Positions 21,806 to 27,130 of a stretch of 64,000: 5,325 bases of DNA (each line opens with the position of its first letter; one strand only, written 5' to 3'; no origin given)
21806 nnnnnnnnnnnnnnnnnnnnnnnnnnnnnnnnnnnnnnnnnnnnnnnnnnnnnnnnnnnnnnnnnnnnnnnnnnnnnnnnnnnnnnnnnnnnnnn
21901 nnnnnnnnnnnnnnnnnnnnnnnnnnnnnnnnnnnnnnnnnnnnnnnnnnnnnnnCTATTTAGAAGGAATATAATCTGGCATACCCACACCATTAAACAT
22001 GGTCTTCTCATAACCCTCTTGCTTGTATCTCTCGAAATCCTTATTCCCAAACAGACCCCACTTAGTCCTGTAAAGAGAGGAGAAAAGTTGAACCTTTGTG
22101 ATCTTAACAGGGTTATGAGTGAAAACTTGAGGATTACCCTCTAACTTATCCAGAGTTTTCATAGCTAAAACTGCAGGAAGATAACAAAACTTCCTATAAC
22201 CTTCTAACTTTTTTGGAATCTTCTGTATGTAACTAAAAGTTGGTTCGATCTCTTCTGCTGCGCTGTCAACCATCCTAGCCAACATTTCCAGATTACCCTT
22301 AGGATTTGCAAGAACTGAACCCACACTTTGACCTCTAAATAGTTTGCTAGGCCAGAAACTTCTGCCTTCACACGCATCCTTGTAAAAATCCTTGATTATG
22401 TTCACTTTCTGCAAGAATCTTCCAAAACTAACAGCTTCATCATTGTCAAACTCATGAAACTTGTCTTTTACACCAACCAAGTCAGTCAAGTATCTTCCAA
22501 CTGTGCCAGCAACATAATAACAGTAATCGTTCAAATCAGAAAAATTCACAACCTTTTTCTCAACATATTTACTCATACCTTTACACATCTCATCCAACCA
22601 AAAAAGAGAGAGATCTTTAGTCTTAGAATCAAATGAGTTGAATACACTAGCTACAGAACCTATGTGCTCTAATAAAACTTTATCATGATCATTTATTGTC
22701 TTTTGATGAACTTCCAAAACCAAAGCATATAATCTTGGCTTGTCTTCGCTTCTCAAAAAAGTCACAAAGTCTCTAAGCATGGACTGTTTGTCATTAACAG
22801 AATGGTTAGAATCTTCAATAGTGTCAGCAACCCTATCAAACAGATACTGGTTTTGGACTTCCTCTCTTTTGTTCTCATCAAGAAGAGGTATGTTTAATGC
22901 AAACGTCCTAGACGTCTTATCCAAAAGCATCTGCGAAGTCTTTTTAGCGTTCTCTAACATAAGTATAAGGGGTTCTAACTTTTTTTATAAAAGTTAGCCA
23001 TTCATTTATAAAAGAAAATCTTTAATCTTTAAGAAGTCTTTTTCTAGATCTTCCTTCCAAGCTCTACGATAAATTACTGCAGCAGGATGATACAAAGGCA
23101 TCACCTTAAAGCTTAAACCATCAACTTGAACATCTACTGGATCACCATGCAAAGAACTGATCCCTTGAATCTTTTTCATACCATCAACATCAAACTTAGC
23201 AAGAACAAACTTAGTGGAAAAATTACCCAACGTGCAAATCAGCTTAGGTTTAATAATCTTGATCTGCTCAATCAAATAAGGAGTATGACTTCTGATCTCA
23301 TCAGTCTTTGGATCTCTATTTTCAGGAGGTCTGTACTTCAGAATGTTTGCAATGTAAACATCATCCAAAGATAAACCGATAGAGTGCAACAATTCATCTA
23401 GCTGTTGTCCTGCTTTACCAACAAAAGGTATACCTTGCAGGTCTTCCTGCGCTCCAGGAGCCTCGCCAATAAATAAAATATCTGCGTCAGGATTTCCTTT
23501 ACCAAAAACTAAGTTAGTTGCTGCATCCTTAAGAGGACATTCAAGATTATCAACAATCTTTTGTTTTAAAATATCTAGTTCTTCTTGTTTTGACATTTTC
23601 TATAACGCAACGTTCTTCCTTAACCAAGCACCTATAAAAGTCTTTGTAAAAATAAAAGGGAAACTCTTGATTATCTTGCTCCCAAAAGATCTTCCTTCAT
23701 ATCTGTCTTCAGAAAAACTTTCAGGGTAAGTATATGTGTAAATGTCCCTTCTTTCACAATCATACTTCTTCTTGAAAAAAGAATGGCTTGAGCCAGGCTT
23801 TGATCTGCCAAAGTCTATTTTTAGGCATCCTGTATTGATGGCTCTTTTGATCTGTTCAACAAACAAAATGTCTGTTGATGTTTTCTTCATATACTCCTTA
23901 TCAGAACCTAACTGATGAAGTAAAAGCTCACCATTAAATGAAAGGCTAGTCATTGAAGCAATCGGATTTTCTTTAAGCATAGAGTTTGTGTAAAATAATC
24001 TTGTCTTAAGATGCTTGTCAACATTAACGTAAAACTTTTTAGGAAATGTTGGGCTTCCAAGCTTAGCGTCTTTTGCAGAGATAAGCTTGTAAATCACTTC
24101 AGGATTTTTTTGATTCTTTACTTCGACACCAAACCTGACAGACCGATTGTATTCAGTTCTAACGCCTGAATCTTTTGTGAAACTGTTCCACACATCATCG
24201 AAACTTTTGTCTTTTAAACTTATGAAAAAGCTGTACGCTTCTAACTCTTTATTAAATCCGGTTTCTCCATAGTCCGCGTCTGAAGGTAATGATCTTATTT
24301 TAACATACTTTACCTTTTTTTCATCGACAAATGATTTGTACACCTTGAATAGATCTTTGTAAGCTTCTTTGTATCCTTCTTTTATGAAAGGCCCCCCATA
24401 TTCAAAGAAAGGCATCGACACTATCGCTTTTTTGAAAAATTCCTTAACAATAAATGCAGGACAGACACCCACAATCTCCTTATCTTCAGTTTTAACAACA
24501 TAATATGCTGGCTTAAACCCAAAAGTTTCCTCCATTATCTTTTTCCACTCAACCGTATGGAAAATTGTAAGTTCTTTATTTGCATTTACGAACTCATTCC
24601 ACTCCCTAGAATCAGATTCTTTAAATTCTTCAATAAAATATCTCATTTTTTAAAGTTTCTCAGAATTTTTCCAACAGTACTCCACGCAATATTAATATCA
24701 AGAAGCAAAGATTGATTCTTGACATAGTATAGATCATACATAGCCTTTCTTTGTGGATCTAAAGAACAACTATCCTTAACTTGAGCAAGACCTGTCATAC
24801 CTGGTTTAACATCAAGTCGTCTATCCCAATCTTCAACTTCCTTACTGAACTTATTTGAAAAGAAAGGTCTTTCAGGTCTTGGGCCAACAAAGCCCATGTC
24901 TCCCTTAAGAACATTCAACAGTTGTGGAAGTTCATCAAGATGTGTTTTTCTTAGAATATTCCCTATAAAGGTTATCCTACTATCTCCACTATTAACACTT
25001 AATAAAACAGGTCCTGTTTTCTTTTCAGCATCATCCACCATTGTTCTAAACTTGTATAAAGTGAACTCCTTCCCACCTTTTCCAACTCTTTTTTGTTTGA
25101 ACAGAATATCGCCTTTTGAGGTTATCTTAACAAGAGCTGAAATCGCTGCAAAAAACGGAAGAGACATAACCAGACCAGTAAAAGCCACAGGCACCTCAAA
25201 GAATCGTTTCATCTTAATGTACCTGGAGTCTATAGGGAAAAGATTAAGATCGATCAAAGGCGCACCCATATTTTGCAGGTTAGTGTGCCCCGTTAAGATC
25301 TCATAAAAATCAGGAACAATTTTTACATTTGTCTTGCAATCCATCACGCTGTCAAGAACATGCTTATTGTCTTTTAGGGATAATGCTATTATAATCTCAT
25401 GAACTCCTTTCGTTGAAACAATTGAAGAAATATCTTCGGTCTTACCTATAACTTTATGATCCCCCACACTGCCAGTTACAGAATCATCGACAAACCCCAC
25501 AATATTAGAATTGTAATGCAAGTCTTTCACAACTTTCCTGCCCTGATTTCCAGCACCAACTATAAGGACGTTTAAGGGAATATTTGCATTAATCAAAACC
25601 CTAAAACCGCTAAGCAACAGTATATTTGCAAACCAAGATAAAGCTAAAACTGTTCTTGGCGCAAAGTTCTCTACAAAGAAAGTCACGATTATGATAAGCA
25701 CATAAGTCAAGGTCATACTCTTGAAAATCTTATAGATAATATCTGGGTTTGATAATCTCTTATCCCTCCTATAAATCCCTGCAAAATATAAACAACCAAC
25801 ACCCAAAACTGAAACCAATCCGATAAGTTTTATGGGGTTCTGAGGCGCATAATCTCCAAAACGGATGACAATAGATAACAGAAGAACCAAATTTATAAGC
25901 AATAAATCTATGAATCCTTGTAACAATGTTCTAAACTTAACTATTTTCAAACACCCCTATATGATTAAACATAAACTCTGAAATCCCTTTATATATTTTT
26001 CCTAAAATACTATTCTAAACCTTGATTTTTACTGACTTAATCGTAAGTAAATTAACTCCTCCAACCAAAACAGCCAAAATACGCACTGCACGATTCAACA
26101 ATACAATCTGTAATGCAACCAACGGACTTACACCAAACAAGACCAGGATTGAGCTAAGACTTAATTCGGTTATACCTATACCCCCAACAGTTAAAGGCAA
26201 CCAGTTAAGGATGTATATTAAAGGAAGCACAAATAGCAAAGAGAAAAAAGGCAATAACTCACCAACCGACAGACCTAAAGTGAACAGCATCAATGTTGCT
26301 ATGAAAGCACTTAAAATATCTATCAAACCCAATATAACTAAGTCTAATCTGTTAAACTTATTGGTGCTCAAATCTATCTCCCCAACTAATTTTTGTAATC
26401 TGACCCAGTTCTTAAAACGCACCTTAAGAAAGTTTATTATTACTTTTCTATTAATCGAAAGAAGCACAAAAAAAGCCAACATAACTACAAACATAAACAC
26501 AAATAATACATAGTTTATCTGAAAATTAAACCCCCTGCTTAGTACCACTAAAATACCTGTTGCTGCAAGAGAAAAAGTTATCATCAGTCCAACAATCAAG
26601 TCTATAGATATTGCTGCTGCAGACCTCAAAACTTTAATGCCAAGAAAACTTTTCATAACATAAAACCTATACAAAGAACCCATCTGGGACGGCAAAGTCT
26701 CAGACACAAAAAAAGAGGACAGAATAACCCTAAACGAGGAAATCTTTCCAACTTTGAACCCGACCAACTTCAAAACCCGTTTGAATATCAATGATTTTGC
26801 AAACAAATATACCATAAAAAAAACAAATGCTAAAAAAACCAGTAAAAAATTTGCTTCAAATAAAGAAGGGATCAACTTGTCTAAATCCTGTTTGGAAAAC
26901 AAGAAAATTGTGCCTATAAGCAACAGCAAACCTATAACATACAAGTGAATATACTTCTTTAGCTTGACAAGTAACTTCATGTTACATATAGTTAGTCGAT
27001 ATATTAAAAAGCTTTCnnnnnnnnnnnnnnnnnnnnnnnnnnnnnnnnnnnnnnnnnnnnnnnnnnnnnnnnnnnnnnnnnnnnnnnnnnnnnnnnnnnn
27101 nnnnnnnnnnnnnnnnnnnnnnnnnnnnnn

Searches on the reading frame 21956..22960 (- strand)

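Call 48: search_protein_families(library=pfam, proteins=[window:21956-22960:-], max_evalue=0.0001)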
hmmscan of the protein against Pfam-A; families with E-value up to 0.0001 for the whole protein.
window:21956-22960:- (334 aa): 1 family
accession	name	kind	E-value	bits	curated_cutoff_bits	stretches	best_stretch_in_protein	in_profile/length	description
PF00494.24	SQS_PSY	-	3.7e-47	161.7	26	1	14-290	2-262/263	Squalene/phytoene synthase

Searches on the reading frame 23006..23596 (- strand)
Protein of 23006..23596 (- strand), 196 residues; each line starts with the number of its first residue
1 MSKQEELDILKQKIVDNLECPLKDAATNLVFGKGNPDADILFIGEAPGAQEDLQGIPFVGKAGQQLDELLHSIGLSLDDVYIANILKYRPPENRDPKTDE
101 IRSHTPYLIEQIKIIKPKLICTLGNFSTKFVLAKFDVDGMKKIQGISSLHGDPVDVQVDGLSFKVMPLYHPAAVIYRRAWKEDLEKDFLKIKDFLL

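Call 48: search_protein_families(library=pfam, proteins=[window:23006-23596:-], max_evalue=0.0001)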
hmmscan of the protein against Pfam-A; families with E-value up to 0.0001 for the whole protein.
window:23006-23596:- (196 aa): 1 family
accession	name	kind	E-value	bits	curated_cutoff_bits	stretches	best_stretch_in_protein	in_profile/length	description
PF03167.25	UDG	-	9.2e-35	120.2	24.3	1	31-182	1-129/141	Uracil DNA glycosylase superfamily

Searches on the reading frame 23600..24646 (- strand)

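Call 48: search_protein_families(library=pfam, proteins=[window:23600-24646:-], max_evalue=0.0001)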
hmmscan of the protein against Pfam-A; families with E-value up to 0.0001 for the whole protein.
window:23600-24646:- (348 aa): 1 family
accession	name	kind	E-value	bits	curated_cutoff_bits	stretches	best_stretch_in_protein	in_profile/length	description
PF13480.13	Acetyltransf_6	-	3.1e-05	24.6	22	1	195-282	48-137/143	Acetyltransferase (GNAT) domain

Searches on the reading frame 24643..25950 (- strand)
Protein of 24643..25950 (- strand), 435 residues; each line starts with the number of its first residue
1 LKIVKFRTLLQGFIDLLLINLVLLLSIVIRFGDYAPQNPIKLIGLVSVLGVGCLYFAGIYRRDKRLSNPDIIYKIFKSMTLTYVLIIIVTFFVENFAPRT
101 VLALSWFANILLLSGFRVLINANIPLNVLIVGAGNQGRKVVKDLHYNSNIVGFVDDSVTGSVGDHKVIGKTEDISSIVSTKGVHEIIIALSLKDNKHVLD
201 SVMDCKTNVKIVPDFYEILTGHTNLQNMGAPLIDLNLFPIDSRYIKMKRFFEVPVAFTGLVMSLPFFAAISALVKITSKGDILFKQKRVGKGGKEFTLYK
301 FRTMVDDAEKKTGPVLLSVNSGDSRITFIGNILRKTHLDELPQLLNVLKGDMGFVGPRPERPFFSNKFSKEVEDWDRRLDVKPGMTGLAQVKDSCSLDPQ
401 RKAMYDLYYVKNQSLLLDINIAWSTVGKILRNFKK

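Call 48: search_protein_families(library=pfam, proteins=[window:24643-25950:-], max_evalue=0.0001)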
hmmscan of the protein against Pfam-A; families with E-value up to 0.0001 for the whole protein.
window:24643-25950:- (435 aa): 2 families
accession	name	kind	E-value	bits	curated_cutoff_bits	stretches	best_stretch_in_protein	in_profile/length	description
PF02397.22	Bac_transf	-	1.6e-60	204.1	27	1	248-430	1-178/179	Bacterial sugar transferase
PF13727.12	CoA_binding_3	-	2.3e-11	44.5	25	1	57-207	3-166/175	CoA-binding domain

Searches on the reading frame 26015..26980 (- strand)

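Call 48: search_protein_families(library=pfam, proteins=[window:26015-26980:-], max_evalue=0.0001)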
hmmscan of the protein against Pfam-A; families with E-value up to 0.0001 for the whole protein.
window:26015-26980:- (321 aa): 1 family
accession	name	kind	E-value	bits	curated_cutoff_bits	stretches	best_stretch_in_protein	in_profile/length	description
PF03706.18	LPG_synthase_TM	-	2.8e-24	86.6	33.4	1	15-307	2-301/302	Lysylphosphatidylglycerol synthase TM region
